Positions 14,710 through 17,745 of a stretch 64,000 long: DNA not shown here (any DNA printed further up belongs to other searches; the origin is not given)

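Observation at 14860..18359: Self-contained lipid re-acylation machine: alpha/beta hydrolase translationally coupled (ATGA) to an AMP-binding–ACP–PlsC tri-domain protein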

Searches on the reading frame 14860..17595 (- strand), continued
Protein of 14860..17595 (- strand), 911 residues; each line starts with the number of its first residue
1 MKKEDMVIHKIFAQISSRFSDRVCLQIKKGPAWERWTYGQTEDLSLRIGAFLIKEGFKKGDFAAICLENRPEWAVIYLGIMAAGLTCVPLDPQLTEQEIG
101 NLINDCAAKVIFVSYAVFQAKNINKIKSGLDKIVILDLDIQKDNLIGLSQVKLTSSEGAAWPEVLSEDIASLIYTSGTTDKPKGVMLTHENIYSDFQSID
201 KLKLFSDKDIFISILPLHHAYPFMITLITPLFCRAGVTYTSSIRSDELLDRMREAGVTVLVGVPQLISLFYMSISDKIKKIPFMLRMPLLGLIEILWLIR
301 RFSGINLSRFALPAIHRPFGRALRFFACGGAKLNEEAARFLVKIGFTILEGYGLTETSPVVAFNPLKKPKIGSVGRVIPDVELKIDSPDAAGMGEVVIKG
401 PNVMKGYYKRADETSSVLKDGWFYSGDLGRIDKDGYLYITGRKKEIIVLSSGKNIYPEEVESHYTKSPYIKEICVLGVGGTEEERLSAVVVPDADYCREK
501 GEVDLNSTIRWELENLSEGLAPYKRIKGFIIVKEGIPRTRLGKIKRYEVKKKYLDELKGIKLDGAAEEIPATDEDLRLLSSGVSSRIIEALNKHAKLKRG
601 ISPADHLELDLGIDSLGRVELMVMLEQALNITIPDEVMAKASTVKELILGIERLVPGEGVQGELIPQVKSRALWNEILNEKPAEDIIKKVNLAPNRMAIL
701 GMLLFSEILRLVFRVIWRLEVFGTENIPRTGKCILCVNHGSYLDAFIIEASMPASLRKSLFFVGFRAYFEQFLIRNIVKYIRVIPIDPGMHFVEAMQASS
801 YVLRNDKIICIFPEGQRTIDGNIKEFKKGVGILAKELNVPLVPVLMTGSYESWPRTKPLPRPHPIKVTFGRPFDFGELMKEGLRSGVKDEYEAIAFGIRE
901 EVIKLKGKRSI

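Call 86: find_encoding_contigs(protein=P0080, flank=4000, max_places=1)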
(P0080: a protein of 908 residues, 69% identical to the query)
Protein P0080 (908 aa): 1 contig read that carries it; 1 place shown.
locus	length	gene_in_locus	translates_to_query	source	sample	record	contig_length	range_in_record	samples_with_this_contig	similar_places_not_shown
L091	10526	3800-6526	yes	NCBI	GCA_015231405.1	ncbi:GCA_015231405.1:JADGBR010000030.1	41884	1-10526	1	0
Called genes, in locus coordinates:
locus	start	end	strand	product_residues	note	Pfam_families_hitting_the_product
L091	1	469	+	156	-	?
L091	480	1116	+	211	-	PF00326:Peptidase_S9, PF00561:Abhydrolase_1, PF02129:Peptidase_S15 (faint), PF12146:Hydrolase_4, PF12697:Abhydrolase_6, PF20434:BD-FAE (weak), PF03959:FSH1, PF12146:Hydrolase_4 (weak), +1 more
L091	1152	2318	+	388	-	PF00989:PAS (weak), PF08448:PAS_4 (weak), PF00512:HisKA, PF02518:HATPase_c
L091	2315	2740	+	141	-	PF00072:Response_reg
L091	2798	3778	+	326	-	PF00072:Response_reg, PF00512:HisKA (faint)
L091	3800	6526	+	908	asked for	PF00501:AMP-binding, PF00550:PP-binding (faint), PF23562:AMP-binding_C_3 (weak), PF13193:AMP-binding_C (weak), PF01553:Acyltransferase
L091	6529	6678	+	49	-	PF18919:DUF5670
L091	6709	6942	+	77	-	-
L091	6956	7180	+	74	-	-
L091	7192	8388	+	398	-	PF01734:Patatin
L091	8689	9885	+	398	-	PF00989:PAS (weak), PF13188:PAS_8, PF13426:PAS_9 (weak), PF00512:HisKA, PF02518:HATPase_c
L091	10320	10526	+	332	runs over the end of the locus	PF00376:MerR (weak), PF12728:HTH_17 (faint), PF13411:MerR_1, PF02563:Poly_export, PF22461:SLBB_2 (weak)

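Call 87: find_encoding_contigs(protein=P0097, flank=4000, max_places=1)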
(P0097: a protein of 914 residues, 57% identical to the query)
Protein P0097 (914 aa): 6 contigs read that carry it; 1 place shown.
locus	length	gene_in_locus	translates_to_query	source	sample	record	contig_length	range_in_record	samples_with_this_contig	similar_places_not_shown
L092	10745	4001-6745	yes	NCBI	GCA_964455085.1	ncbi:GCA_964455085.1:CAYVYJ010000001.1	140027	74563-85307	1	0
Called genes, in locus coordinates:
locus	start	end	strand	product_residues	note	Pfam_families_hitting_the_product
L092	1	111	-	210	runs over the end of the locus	PF00691:OmpA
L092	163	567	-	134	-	-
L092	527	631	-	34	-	-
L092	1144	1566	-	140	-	-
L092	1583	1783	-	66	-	-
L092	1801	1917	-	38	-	-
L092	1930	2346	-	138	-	-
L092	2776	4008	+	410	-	PF00083:Sugar_tr (faint), PF07690:MFS_1, PF12832:MFS_1_like, PF11700:ATG22, PF07690:MFS_1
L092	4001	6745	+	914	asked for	PF00501:AMP-binding, PF23562:AMP-binding_C_3 (faint), PF00550:PP-binding (weak), PF01553:Acyltransferase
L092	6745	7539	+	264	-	PF12146:Hydrolase_4, PF00561:Abhydrolase_1, PF12697:Abhydrolase_6 (faint)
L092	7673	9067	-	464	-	PF25182:NonGDSL (weak), PF00657:Lipase_GDSL (weak), PF13472:Lipase_GDSL_2, PF23914:TPR_CcmH_CycH, PF00515:TPR_1, PF14559:TPR_19, PF00515:TPR_1, PF13431:TPR_17, +21 more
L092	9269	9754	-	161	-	-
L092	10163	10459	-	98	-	PF04977:DivIC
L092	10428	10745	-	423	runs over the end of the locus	PF03952:Enolase_N, PF00113:Enolase_C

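Call 90: search_protein_families(library=ncbifam, proteins=[L092:7673-9067:-], max_evalue=0.00001)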
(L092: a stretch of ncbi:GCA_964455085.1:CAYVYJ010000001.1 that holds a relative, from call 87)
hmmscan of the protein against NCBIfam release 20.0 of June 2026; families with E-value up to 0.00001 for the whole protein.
L092:7673-9067:- (464 aa): 21 families
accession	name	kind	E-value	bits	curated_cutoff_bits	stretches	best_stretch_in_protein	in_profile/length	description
TIGR02917.1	PEP_TPR_lipo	equivalog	5.2e-20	70.9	312.2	1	213-352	521-660/899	XrtA/PEP-CTERM system TPR-repeat protein PrsT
TIGR02521.1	type_IV_pilW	equivalog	1.2e-18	67.6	154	2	225-294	31-100/234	type IV pilus biogenesis/stability protein PilW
NF040959.1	MamA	equivalog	2.4e-15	56.5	200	1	212-321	92-201/204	magnetosome protein MamA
TIGR02552.1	LcrH_SycD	equivalog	1.4e-13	50.8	104.8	2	272-353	31-112/136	SycD/LcrH family type III secretion system chaperone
TIGR00990.1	3a0801s09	subfamily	1.3e-12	47.2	757.25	1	198-334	301-440/615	mitochondrial import receptor subunit TOM70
NF008520.0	PRK11447.1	equivalog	2.6e-12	45.4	858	1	214-352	292-443/1157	cellulose synthase complex outer membrane protein BcsC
NF033920.0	C39_PA2778_fam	equivalog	1.6e-10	40.9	150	2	272-354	169-251/255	PA2778 family cysteine peptidase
NF033762.1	social_mot_Tgl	equivalog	1.2e-09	37.9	225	1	206-350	81-227/252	social motility TPR repeat lipoprotein Tgl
NF007302.0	PRK09782.1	equivalog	1.8e-09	36.1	1223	1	215-315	603-702/990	phage receptor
NF047558.1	TPR_END_plus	domain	2e-09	37.3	32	0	264-292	4-32/56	TPR end-of-group domain-containing protein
NF033758.1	gliding_GltE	equivalog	2.6e-09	36.6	225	0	265-352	92-179/411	adventurous gliding motility TPR repeat lipoprotein GltE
TIGR03939.1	PGA_TPR_OMP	equivalog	2.9e-09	35.7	366.65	0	295-356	88-149/800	poly-beta-1,6 N-acetyl-D-glucosamine export porin PgaA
NF002725.1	PRK02603.1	equivalog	4.1e-08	33.4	143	1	228-314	38-127/173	photosystem I assembly protein Ycf3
TIGR00540.1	TPR_hemY_coli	hypoth_equivalog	5.7e-08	31.9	142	1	199-285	300-385/385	heme biosynthesis-associated TPR protein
NF052400.1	M48_BAM_BepA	equivalog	2.5e-07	29.9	570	1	232-347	314-429/483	beta-barrel assembly-enhancing protease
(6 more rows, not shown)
